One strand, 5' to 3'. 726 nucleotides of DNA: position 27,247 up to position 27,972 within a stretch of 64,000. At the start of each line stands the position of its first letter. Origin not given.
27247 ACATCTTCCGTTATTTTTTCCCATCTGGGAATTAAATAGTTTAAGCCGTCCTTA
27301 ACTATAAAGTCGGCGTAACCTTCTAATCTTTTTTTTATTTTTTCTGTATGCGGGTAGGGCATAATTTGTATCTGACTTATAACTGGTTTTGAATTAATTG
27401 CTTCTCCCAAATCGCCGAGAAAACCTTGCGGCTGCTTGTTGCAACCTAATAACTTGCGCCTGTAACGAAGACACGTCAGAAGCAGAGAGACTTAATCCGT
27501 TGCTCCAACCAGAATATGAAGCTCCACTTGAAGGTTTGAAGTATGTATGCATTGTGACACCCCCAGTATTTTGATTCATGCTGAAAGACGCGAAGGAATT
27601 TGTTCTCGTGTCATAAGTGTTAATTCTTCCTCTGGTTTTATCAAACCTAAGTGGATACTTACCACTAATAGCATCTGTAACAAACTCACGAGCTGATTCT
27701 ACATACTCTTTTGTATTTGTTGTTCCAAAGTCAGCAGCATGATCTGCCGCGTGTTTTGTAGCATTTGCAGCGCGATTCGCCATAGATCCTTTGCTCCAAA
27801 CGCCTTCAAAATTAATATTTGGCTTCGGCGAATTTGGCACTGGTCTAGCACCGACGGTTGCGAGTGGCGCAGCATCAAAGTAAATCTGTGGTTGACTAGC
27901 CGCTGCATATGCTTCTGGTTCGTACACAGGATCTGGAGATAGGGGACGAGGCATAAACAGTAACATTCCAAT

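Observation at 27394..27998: Main RHS C-terminal toxin domain of unknown family, with translationally coupled immunity ORF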

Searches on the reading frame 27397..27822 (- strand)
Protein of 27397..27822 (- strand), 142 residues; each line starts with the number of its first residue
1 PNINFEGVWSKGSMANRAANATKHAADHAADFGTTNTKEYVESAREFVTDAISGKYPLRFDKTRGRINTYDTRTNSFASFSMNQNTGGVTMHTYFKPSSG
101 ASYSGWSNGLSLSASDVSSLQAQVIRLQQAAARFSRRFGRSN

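Call 7: find_homologous_proteins(query=window:27397-27822:-, max_evalue=0.001)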
Query seq(142 aa): 16 candidates shared short words with the query, none scored E <= 0.001.

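Call 14: predict_structure(protein=window:27397-27822:-)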
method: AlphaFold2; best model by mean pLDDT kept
length: 142 residues; sequences in the alignment: 1
mean_pLDDT: 48.7   pTM: 0.39
mean pLDDT of the five models: 48.7, 42.8, 42.6, 41.3, 40.9
residues with pLDDT >= 90: 0; 70-90: 0; 50-70: 64; < 50: 78
segments of 3 or more residues with pLDDT < 50: 1-41, 85-87, 96-117, 130-132, 139-142
pLDDT, mean of each block of 10 residues (from residue 1): 33 39 37 42 53 59 61 63 53 51 41 48 55 48 39
secondary structure, 60 per line:
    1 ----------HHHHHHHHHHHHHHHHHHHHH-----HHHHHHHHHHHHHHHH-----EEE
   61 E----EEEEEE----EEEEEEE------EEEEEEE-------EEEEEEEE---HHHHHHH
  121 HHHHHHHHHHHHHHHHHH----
elements in order: H11-31 H37-52 E58-61 E66-71 E76-82 E89-95 E103-110 H114-138

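Call 15: search_protein_representatives(protein=window:27397-27822:-)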
Query: 142 residues. Proteins with E-value up to 0.001 (for the whole library): 200; up to 1e-10: 7; up to 1e-30: 0. The best 150 are listed.
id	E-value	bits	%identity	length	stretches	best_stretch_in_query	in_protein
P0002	3.2e-20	88.9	41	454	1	5-114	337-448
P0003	4.2e-19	85.3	47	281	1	5-103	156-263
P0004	7.4e-19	84.5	46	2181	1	5-107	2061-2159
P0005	6.3e-16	75.1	34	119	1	5-106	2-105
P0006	1.5e-15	73.9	41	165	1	5-115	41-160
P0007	9.7e-14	68.0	43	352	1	4-108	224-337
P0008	5.5e-13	65.6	40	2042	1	5-100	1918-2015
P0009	1.6e-09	54.3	43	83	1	49-114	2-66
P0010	1.9e-09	54.1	42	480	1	21-106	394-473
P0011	3.7e-09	53.2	43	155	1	21-102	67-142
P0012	7.0e-09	52.3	34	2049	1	5-103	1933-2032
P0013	9.3e-09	51.9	41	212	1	15-103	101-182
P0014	9.5e-09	51.9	41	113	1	17-103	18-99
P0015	1.3e-08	51.5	42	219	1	11-101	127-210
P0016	4.0e-08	49.9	38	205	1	19-105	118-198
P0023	3.0e-07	47.0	41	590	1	20-100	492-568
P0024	3.5e-07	46.8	37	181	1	24-104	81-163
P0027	4.7e-07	46.4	43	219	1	7-103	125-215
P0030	7.1e-07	45.8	39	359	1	21-134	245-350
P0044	2.6e-06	44.0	37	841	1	18-104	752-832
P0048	4.5e-06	43.2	42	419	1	8-103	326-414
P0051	4.9e-06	43.1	38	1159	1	8-104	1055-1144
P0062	1.1e-05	42.0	41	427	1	6-103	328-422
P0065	1.3e-05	41.7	39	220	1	3-104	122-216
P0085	2.6e-05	40.8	33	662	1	17-103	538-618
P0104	6.2e-05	39.5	30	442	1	24-137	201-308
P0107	7.3e-05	39.3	37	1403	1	14-105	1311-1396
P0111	8.1e-05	39.2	40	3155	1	23-103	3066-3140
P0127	1.2e-04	38.6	38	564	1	22-99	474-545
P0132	1.4e-04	38.4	37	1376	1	20-101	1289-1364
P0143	2.2e-04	37.8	33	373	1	23-140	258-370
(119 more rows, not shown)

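Call 19: search_protein_families(library=pfam, alignment_id=A1, max_evalue=0.1)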
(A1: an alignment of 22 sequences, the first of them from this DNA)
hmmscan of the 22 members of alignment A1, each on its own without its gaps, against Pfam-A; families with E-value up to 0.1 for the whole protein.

A. member 1, seq(116 aa): 0 families

B. families by the number of members that match (of 22 scanned): 8 families
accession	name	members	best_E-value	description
PF09027.15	GTPase_binding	1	0.0099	GTPase binding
PF02983.19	Pro_Al_protease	1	0.015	Alpha-lytic protease prodomain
PF22959.3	Ig_NUP210_15th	1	0.015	NUP210 Ig-like domain 15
PF21664.2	TBPIP_C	1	0.042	TBP-interacting protein, C-terminal domain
PF13342.12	Toprim_Crpt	1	0.045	C-terminal repeat of topoisomerase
PF21311.3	Phage_RBD_prop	1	0.06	Phage 5-bladed beta propeller receptor binding platform domain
PF19228.4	DUF5881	1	0.065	Family of unknown function (DUF5881)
PF03326.18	Herpes_TAF50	1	0.094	Herpesvirus transcription activation factor (transactivator)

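Call 20: search_solved_structures(query=A1, max_evalue=1, show_alignments=3)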
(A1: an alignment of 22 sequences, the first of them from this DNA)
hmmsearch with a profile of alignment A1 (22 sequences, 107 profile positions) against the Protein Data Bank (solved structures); distinct sequences matched with E-value up to 1: 8.
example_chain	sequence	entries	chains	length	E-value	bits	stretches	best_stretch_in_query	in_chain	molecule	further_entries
8ey4_A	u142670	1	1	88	8.4e-23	83.8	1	17-101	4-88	PT-VENN domain-containing protein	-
7on8_A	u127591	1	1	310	7.4e-06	29.4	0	65-86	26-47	SAKe6AR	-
7on6_A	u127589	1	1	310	2.3e-05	27.8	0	65-86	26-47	SAKe6AE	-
6nl8_A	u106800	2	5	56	0.0028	21.1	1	11-48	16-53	Immunoglobulin G-binding protein G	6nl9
8ug0_A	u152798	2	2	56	0.0064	19.9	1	15-48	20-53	Beta 1 domain of streptococcal protein G (G beta 1) MCHetA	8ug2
6nla_A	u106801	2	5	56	0.0071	19.8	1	15-48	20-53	Immunoglobulin G-binding protein G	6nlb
8kg3_A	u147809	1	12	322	0.52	13.8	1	38-83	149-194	Os06g0623700 protein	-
4nw4_A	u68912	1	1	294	0.53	13.7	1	14-104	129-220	Lipoprotein S-layer protein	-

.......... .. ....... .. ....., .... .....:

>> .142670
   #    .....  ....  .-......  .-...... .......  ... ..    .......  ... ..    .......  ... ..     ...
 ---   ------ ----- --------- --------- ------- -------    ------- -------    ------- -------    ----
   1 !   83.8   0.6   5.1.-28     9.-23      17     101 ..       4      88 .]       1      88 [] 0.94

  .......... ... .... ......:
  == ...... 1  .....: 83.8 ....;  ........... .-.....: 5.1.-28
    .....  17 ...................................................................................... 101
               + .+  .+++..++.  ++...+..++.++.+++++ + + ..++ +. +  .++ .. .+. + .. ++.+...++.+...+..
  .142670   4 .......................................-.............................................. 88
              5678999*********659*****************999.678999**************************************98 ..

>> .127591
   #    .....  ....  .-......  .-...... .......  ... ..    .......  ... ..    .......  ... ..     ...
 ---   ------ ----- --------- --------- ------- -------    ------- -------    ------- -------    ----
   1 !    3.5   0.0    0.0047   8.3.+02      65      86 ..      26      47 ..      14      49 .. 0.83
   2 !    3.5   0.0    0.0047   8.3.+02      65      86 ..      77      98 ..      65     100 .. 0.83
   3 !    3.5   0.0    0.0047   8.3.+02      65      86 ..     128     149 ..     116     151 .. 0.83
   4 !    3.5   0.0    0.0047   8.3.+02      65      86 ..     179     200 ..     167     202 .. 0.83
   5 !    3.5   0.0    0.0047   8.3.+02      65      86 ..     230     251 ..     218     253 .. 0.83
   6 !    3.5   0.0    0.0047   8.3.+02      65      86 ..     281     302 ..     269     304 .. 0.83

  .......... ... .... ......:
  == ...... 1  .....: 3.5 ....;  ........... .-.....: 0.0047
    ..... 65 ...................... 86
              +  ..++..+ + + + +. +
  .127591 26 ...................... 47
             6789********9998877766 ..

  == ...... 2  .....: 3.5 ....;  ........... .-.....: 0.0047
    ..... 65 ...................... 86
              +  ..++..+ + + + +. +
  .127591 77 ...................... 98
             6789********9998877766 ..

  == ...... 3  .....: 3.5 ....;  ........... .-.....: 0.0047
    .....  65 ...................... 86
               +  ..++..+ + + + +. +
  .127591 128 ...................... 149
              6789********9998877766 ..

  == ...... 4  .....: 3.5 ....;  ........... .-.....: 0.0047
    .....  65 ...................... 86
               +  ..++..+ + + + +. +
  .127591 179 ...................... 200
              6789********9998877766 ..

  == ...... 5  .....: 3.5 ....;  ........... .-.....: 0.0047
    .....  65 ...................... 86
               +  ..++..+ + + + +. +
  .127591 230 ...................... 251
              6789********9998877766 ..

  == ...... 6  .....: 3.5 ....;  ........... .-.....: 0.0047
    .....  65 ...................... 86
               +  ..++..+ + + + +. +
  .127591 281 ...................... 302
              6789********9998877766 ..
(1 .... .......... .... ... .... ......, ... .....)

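Call 24: find_homologous_proteins(query=A2, max_evalue=0.00001)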
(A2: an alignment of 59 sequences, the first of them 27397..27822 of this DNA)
Query A2 (59 sequences) (142 aa, profile of the alignment): 78 proteins with E <= 0.00001 among 866 candidates.
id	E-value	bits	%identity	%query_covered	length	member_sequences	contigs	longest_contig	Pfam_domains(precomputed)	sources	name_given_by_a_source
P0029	3.8e-37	145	37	59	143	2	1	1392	-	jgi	jgi:pyocin large subunit-like protein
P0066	2.7e-36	142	33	61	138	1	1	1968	-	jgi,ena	jgi:pyocin large subunit-like protein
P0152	6.5e-36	141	34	56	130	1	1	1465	-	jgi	jgi:pyocin large subunit-like protein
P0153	3.9e-35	138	38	54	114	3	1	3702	-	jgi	-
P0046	9.6e-35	137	35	54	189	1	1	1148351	-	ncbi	-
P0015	1.0e-34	137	42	54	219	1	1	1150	-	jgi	jgi:hypothetical protein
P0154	1.5e-34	136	40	53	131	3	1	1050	-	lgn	-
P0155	1.8e-34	136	38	54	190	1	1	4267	-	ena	-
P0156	1.0e-32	130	33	66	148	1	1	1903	-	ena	-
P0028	1.4e-32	130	36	57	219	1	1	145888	-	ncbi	-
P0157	1.4e-32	130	39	52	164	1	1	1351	-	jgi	jgi:pyocin large subunit-like protein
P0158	1.8e-32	130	33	53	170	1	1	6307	-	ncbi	-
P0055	1.9e-32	129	30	88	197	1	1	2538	-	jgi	jgi:hypothetical protein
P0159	2.1e-32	129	37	66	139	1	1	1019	-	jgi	jgi:pyocin large subunit-like protein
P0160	3.5e-32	129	36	61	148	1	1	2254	-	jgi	jgi:hypothetical protein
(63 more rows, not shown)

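Call 29: predict_structure(alignment_id=A2)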
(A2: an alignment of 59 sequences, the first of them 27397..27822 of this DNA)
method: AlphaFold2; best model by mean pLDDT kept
length: 142 residues; sequences in the alignment: 59
mean_pLDDT: 90.4   pTM: 0.80
mean pLDDT of the five models: 90.4, 89.8, 88.8, 88.5, 88.4
residues with pLDDT >= 90: 93; 70-90: 45; 50-70: 3; < 50: 1
segments of 3 or more residues with pLDDT < 50: none
pLDDT, mean of each block of 10 residues (from residue 1): 92 97 98 98 97 93 93 97 93 96 77 79 81 81 54
secondary structure, 60 per line:
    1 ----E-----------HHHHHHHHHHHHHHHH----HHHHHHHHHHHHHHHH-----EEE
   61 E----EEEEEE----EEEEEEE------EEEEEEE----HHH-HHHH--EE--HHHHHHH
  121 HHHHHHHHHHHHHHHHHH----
elements in order: H17-32 H37-52 E58-61 E66-71 E76-82 E89-95 H104-107 H114-138

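Call 32: fold_search(model_id=the predicted structure, library=pdb)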
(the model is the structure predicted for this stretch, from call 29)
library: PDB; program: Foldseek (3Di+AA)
matches with E <= 10: 561; with E <= 0.001: 1
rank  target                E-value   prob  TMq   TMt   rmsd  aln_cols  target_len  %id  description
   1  8ey4_A                3.5e-04  1.00  0.51  0.79   2.2        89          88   31  Contact-dependent growth inhibition toxin-immunity protein complex from E. coli O32:H37 (released 2023-11-08)
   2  1tfk_A                6.8e-02  0.90  0.38  0.52   4.5        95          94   18  Ribonuclease from Escherichia coli complexed with its inhibtor protein (released 2005-03-01)
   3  1v74_A                8.7e-02  0.85  0.40  0.50   4.6       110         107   18  Structure of the E. coli colicin D bound to its immunity protein ImmD (released 2004-03-30)
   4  1tfo_A                9.8e-02  0.90  0.40  0.52   4.2        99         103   19  Ribonuclease from Escherichia coli complexed with its inhibitor protein (released 2005-03-01)
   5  5znm_A                1.2e-01  0.87  0.37  0.17   4.1        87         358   18  Colicin D Central Domain and C-terminal tRNase domain (released 2018-08-29)
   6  2otr_MODEL_1_A        2.3e-01  0.51  0.35  0.50   5.5        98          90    7  Solution Structure of Conserved Hypothetical Protein HP0892 from Helicobacter pylori (released 2007-12-18)
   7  8a0x_D                2.5e-01  0.54  0.32  0.39   8.6        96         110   11  Crystal structure of the HigB2-HigA2 tetramer in complex with operator DNA (released 2023-05-03)
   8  5znm_B                2.8e-01  0.72  0.41  0.19   4.7       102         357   17  Colicin D Central Domain and C-terminal tRNase domain (released 2018-08-29)
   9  9w3a_C                3.3e-01  0.35  0.33  0.39   5.4       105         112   10  Crystal structure of PfiAT toxin-antitoxin complex (released 2026-02-11)
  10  9w3a_B                4.0e-01  0.33  0.34  0.39   5.3       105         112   11  Crystal structure of PfiAT toxin-antitoxin complex (released 2026-02-11)
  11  5ycl_B                4.8e-01  0.35  0.33  0.44   5.5        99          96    6  Crystal structure of HigBA complex from Shigella flexneri (released 2018-09-19)
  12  9w3a_A                5.1e-01  0.38  0.37  0.43   4.8       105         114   10  Crystal structure of PfiAT toxin-antitoxin complex (released 2026-02-11)
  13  9v86_A                5.1e-01  0.09  0.21  0.06  12.6       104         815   10  Cryo-EM structure of KICSTOR CCC complex (state 3) (released 2025-11-12)
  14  7v6w_F                5.5e-01  0.30  0.28  0.41   4.5        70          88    8  Crystal structure of heterohexameric Sa2YoeB-Sa2YefM complex bound to 26bp-DNA (released 2021-12-15)
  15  9w3a_D                5.5e-01  0.25  0.33  0.39   5.1       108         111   11  Crystal structure of PfiAT toxin-antitoxin complex (released 2026-02-11)
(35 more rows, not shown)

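Call 44: find_encoding_contigs(protein=P0004, flank=4000, max_places=3)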
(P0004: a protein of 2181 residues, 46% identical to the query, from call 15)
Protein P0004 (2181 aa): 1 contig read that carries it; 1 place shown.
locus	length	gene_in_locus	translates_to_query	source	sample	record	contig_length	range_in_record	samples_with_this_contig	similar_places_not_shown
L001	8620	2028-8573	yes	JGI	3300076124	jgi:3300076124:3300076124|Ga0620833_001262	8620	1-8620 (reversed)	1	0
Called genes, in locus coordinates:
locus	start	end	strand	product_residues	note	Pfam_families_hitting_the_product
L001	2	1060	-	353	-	?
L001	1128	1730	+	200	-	-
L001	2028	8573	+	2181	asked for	PF03534:SpvB, PF01839:FG-GAP (faint), PF13517:FG-GAP_3, PF05593:RHS_repeat (weak), PF25023:TEN_YD-shell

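Call 45: find_encoding_contigs(protein=P0002, flank=4000, max_places=3)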
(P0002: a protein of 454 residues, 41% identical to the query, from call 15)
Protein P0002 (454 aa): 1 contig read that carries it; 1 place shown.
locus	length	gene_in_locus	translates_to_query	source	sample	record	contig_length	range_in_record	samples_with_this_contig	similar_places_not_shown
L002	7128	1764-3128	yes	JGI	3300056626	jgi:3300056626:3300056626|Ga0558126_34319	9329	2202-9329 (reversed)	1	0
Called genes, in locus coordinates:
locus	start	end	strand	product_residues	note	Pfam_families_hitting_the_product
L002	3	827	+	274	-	?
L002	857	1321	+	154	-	-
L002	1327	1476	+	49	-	-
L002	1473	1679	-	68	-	-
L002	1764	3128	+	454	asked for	PF25023:TEN_YD-shell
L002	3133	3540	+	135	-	PF14206:Cys_rich_CPCC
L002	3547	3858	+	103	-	-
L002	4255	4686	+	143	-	-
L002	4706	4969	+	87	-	-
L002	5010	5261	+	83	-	-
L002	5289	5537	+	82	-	-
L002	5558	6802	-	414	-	PF07731:Cu-oxidase_2 (faint), PF07732:Cu-oxidase_3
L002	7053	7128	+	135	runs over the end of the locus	PF07883:Cupin_2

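Call 46: find_encoding_contigs(protein=P0008, flank=4000, max_places=3)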
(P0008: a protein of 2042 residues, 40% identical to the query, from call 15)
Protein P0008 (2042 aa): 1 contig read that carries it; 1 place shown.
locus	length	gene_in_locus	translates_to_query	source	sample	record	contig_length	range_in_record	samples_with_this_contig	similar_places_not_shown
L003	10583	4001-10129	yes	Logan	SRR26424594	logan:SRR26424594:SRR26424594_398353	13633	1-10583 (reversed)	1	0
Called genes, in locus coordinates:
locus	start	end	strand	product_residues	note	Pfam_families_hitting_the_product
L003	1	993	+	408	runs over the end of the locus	PF01541:GIY-YIG (weak), PF27096:UvrC_M, PF02151:UVR, PF08459:UvrC_RNaseH_dom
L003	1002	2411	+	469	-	PF00512:HisKA, PF02518:HATPase_c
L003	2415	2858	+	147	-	PF10648:Gmad2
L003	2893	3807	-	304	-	PF00892:EamA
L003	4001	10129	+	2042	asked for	PF05593:RHS_repeat (faint), PF03534:SpvB (weak), PF13517:FG-GAP_3 (faint), PF25023:TEN_YD-shell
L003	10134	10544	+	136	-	-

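Call 47: find_encoding_contigs(protein=P0012, flank=4000, max_places=3)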
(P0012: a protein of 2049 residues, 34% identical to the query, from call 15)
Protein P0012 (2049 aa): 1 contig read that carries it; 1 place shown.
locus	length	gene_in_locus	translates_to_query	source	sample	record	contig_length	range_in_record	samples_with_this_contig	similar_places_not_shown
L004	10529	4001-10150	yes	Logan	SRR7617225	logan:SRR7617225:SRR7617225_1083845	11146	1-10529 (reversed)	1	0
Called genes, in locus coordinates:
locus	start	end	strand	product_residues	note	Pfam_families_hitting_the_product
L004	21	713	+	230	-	-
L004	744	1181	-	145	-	-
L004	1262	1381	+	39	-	-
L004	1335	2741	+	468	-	PF00133:tRNA-synt_1 (faint), PF01406:tRNA-synt_1e, PF01921:tRNA-synt_1f (faint), PF09334:tRNA-synt_1g (weak), PF09190:DALR_2, PF23493:CysS_C (weak)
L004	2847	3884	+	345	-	-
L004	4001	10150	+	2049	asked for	PF03534:SpvB, PF01839:FG-GAP (faint), PF13517:FG-GAP_3, PF12256:TcdB_toxin_midN, PF05593:RHS_repeat (faint), PF25023:TEN_YD-shell (faint)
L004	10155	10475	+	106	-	PF14206:Cys_rich_CPCC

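Call 48: find_encoding_contigs(protein=P0007, flank=4000, max_places=3)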
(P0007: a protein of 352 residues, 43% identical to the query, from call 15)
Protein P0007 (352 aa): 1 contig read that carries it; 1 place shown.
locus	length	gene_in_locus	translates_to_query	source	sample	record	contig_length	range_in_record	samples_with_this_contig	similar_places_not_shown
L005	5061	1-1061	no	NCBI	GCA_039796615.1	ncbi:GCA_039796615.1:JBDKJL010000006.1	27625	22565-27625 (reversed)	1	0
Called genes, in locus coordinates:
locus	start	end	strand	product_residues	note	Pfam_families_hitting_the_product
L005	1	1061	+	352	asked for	PF25023:TEN_YD-shell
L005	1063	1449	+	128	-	-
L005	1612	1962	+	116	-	-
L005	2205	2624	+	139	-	-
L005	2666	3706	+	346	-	PF00953:Glycos_transf_4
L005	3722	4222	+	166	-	PF02643:DUF192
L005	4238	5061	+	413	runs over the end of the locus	PF01225:Mur_ligase, PF08245:Mur_ligase_M (weak), PF02875:Mur_ligase_C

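Call 57: find_related_loci(query=A5, collection=genome_contigs, flank=2500)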
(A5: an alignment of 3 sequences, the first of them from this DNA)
Query A5 (116 aa) in genome_contigs; peptide patterns used: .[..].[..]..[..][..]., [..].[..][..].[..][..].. (x = any residue, [..] = any of these).
247 stretches matched a pattern; 1 encode a relative of the query (tblastn E <= 1e-3); 1 distinct loci.
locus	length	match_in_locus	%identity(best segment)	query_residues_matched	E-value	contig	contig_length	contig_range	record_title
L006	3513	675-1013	41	5-108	7e-22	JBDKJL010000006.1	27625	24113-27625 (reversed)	MAG: Candidatus Parcubacteria bacterium isolate guil_2019_sw_WHONDRS-S19S_0049_B_bin.21 scaffold_215221, whole genome sh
